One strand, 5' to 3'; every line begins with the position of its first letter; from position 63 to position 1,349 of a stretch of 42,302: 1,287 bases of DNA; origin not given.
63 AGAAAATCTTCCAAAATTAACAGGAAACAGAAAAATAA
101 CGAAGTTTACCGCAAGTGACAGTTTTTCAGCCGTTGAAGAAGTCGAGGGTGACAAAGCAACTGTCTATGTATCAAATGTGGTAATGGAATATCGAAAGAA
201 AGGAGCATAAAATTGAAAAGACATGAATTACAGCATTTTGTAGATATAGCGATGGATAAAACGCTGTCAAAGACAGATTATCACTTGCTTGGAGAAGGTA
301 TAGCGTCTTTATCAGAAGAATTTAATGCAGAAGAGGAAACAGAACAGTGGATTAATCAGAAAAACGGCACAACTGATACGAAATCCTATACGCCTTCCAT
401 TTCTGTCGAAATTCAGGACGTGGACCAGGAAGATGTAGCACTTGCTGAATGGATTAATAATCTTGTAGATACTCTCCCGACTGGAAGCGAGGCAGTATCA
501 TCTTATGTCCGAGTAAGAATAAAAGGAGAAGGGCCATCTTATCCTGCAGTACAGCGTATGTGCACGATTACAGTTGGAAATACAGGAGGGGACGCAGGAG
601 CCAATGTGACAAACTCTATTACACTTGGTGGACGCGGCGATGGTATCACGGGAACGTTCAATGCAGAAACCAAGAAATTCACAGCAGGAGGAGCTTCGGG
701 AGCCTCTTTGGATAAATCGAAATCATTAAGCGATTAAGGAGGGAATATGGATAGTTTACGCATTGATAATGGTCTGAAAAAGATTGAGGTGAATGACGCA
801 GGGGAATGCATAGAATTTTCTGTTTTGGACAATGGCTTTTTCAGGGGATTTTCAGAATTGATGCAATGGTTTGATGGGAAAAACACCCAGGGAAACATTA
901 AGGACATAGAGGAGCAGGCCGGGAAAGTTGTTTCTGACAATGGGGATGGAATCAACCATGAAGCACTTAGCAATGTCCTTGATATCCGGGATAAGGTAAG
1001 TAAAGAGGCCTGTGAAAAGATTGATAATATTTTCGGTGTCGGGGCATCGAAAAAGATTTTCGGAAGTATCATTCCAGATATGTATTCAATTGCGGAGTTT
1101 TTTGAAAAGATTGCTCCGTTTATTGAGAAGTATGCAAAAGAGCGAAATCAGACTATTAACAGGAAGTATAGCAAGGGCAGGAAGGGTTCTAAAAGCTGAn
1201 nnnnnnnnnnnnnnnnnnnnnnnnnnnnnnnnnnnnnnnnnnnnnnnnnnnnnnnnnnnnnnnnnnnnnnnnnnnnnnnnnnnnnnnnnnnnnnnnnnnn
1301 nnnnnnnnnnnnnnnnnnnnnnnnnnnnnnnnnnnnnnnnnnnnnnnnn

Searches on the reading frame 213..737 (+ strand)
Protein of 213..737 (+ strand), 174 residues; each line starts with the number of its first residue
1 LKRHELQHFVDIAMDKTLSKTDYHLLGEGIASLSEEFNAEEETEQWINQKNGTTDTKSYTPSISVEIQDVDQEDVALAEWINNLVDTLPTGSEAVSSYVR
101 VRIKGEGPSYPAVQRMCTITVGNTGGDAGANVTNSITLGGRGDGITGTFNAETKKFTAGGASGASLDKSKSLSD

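Call 8: search_protein_families(library=phrogs, proteins=[window:213-737:+], max_evalue=0.001)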
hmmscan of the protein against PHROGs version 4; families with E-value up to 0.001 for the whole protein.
window:213-737:+ (174 aa): 3 families
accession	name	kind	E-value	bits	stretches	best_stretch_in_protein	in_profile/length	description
phrog_3099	-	unknown function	1e-44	153.6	1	2-161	9-168/171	-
phrog_820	-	tail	0.00085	20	0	2-138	8-140/155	major tail protein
phrog_3884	-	tail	0.00098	20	0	59-143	66-149/162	major tail protein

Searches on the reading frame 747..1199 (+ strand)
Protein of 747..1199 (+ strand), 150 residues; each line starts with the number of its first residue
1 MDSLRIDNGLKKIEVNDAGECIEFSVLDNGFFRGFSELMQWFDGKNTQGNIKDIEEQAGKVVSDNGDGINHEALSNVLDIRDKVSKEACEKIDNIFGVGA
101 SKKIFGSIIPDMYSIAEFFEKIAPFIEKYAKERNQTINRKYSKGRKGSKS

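Call 8: search_protein_families(library=phrogs, proteins=[window:747-1199:+], max_evalue=0.001)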
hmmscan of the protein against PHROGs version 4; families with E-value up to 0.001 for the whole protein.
window:747-1199:+ (150 aa): 2 families
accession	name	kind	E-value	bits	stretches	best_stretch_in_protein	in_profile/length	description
phrog_11299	-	unknown function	1.1e-10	42.8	1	1-146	1-138/152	-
phrog_4450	-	unknown function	3.5e-05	24.9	1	86-143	52-108/120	-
